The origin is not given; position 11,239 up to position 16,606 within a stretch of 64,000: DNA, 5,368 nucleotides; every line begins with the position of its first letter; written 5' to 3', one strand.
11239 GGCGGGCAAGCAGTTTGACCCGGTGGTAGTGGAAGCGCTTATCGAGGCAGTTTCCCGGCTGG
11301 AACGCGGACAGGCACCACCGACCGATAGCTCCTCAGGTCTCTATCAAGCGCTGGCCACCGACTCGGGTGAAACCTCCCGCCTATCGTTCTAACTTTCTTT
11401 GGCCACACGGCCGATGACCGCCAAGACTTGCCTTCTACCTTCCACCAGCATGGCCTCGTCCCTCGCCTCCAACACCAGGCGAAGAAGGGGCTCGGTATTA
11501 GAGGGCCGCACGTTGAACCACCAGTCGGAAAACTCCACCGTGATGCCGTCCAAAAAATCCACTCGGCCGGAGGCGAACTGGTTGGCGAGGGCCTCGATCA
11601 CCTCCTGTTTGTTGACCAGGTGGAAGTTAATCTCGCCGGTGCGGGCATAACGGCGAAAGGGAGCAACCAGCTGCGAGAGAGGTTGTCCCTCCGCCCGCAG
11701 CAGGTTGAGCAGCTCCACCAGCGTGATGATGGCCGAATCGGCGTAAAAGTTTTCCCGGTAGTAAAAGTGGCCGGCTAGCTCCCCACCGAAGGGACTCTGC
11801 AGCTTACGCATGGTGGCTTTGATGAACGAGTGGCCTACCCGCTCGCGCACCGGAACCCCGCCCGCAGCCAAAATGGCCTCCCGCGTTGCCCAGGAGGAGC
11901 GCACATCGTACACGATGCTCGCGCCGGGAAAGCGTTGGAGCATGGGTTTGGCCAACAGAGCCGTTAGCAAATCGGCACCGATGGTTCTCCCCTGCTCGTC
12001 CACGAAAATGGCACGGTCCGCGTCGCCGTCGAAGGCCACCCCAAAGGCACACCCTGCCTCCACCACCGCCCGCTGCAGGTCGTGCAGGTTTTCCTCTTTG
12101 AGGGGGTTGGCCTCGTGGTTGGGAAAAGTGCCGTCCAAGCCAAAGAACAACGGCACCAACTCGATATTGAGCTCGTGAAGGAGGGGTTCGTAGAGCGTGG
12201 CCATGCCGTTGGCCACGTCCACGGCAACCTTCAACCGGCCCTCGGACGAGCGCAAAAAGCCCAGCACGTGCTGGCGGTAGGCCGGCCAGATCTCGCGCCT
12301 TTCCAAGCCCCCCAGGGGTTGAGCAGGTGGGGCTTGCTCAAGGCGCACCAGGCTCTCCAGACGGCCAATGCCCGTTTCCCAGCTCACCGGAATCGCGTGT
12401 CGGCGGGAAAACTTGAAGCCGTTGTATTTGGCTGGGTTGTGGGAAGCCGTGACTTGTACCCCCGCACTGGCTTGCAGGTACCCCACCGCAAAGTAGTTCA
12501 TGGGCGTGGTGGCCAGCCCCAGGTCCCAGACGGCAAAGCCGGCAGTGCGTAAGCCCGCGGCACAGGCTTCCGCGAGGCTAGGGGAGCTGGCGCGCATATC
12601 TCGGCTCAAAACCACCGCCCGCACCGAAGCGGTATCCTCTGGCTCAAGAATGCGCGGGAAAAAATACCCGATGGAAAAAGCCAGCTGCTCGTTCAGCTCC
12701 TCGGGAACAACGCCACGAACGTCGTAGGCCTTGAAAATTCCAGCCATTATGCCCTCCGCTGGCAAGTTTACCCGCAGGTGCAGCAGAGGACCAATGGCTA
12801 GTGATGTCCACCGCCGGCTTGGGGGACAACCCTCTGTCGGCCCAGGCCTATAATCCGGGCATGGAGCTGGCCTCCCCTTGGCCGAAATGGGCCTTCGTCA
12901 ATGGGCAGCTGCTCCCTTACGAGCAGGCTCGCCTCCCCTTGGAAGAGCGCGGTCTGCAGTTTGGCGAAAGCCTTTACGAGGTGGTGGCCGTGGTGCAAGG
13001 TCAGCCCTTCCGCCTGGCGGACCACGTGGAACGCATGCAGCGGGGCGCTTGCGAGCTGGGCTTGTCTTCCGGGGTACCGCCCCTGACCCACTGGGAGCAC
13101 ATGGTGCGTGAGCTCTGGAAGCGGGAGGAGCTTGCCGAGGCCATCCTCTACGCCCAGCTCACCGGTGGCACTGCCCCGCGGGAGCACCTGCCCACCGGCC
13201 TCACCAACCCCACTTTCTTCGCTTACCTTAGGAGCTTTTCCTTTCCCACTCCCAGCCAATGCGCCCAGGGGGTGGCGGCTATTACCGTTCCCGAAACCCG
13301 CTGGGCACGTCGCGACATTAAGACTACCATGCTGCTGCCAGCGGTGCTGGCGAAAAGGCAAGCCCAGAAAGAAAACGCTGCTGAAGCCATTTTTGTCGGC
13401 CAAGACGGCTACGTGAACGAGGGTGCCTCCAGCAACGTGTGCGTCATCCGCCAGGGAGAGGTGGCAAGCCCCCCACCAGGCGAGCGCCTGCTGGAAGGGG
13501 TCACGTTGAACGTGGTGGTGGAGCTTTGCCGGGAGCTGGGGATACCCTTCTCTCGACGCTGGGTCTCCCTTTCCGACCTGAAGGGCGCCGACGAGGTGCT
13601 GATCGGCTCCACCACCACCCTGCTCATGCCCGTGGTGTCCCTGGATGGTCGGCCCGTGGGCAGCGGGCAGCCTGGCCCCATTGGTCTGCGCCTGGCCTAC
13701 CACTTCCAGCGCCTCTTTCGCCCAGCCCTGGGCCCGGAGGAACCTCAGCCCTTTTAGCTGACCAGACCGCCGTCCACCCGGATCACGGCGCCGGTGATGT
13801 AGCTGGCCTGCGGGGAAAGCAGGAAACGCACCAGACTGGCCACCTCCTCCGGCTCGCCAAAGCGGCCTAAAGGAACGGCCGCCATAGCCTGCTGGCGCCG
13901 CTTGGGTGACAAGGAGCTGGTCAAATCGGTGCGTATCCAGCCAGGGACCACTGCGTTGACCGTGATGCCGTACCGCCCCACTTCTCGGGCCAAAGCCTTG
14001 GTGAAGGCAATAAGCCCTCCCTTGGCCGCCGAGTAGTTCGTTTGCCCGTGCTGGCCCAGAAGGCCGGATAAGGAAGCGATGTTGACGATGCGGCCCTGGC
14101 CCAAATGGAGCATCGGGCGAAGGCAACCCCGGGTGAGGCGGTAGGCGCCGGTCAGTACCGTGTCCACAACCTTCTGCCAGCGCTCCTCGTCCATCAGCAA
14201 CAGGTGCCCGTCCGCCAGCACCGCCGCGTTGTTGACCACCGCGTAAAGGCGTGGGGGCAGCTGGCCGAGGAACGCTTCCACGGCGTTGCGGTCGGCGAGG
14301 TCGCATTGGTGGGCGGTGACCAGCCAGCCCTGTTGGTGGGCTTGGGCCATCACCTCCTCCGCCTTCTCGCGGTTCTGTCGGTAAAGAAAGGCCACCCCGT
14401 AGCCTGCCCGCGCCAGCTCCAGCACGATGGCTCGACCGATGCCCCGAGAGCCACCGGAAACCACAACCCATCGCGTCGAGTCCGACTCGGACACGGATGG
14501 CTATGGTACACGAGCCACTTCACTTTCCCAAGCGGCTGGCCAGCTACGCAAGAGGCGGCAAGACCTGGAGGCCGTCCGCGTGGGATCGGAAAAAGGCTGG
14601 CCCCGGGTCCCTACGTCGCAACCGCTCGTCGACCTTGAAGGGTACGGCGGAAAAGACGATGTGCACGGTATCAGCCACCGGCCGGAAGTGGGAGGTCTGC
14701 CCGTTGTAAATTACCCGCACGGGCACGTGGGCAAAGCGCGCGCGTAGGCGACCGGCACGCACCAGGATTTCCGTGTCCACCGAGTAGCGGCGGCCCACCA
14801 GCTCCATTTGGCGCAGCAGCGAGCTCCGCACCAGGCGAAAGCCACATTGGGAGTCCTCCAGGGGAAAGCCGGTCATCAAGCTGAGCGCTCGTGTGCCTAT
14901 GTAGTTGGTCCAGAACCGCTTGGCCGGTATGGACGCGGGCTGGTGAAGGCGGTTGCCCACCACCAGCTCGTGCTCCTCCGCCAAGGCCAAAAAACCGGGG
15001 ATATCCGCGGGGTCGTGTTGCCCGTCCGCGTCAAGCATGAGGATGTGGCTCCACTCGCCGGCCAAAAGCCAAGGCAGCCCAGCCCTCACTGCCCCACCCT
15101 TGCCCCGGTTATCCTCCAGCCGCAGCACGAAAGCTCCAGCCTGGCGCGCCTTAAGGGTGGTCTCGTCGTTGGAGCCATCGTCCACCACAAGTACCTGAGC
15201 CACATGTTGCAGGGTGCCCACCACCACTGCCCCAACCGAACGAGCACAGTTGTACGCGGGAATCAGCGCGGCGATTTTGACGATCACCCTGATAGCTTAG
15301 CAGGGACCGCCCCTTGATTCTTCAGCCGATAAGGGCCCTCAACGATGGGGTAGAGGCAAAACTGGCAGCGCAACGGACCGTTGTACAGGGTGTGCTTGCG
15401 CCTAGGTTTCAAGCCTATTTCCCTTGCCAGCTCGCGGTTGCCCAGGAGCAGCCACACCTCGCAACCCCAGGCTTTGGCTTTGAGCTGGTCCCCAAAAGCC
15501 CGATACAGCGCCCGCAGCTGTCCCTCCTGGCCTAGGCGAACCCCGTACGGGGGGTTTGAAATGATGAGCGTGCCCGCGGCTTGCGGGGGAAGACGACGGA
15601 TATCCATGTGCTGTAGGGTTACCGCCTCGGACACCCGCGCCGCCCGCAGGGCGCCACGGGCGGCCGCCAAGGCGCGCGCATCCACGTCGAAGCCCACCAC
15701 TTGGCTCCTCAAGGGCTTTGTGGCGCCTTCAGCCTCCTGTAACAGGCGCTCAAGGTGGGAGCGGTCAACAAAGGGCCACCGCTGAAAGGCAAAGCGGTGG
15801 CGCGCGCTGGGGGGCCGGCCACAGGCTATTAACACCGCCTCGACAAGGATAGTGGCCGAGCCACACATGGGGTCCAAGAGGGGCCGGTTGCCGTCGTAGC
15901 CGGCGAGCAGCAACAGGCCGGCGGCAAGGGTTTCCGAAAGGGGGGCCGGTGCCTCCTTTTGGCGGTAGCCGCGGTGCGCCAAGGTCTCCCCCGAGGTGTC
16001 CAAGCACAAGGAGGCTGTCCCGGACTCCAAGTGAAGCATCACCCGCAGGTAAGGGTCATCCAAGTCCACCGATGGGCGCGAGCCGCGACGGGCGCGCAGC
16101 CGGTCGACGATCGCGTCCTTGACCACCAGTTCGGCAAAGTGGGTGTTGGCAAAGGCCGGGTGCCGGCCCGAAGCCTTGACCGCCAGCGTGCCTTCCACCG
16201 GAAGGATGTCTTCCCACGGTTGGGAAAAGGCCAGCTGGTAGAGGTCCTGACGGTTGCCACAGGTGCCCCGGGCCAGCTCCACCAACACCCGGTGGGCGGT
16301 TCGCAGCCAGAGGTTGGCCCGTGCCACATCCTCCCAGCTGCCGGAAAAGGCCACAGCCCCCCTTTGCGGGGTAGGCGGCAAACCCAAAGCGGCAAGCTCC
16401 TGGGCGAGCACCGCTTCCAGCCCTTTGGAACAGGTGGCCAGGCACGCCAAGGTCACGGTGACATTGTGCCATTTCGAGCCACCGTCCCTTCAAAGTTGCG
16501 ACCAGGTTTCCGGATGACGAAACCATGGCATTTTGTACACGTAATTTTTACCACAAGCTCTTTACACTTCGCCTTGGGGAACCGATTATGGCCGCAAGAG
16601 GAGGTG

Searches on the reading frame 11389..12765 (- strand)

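Call 70: search_protein_families(library=pfam, proteins=[window:11389-12765:-], max_evalue=0.00001)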
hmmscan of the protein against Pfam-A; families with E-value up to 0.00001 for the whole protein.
window:11389-12765:- (458 aa): 4 families
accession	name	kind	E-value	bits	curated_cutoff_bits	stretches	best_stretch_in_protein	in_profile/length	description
PF02878.22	PGM_PMM_I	-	3.4e-32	111.4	22.5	1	10-129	3-121/138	Phosphoglucomutase/phosphomannomutase, alpha/beta/alpha domain I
PF02879.22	PGM_PMM_II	-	2.8e-20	73.2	29.3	1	162-259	2-103/103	Phosphoglucomutase/phosphomannomutase, alpha/beta/alpha domain II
PF02880.22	PGM_PMM_III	-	2.8e-20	73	20.7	1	265-373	3-115/115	Phosphoglucomutase/phosphomannomutase, alpha/beta/alpha domain III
PF00408.26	PGM_PMM_IV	-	1.6e-09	38.1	23.1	1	378-442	1-60/68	Phosphoglucomutase/phosphomannomutase, C-terminal domain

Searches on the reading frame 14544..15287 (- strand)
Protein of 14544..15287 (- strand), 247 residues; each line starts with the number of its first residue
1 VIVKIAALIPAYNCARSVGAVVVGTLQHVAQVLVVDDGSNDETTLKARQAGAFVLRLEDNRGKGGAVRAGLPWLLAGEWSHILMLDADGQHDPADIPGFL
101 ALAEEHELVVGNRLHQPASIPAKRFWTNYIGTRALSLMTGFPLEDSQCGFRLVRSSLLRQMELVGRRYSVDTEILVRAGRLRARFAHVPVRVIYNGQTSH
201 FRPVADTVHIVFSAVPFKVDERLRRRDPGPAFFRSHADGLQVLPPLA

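Call 70: search_protein_families(library=pfam, proteins=[window:14544-15287:-], max_evalue=0.00001)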
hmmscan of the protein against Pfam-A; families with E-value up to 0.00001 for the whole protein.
window:14544-15287:- (247 aa): 1 family
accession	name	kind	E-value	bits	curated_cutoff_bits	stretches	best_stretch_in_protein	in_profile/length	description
PF00535.33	Glycos_transf_2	-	8.7e-18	65.3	23.3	1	8-159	3-165/168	Glycosyl transferase family 2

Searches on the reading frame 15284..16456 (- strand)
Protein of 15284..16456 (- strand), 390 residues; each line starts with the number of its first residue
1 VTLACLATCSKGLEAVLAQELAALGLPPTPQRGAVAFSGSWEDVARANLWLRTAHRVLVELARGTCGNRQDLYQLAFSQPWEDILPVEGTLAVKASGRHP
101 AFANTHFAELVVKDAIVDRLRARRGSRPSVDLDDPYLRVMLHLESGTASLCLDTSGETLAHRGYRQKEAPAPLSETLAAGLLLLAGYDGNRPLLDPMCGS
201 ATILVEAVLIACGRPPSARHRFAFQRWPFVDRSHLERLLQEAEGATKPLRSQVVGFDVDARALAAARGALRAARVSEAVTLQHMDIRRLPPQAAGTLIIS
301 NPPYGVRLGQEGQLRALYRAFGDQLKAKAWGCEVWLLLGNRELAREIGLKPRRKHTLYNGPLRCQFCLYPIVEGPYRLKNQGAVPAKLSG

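Call 70: search_protein_families(library=pfam, proteins=[window:15284-16456:-], max_evalue=0.00001)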
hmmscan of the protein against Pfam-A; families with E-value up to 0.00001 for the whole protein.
window:15284-16456:- (390 aa): 3 families
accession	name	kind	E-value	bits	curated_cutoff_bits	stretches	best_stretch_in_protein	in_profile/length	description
PF01170.24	UPF0020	-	5.7e-44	150.6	22.3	1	162-365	1-194/197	RMKL-like, methyltransferase domain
PF22020.1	RlmL_1st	-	2.7e-22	78.9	27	1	5-58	2-55/55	RlmL ferredoxin-like domain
PF02926.22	THUMP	-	1.3e-14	54.8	20.6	1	70-153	5-84/84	THUMP domain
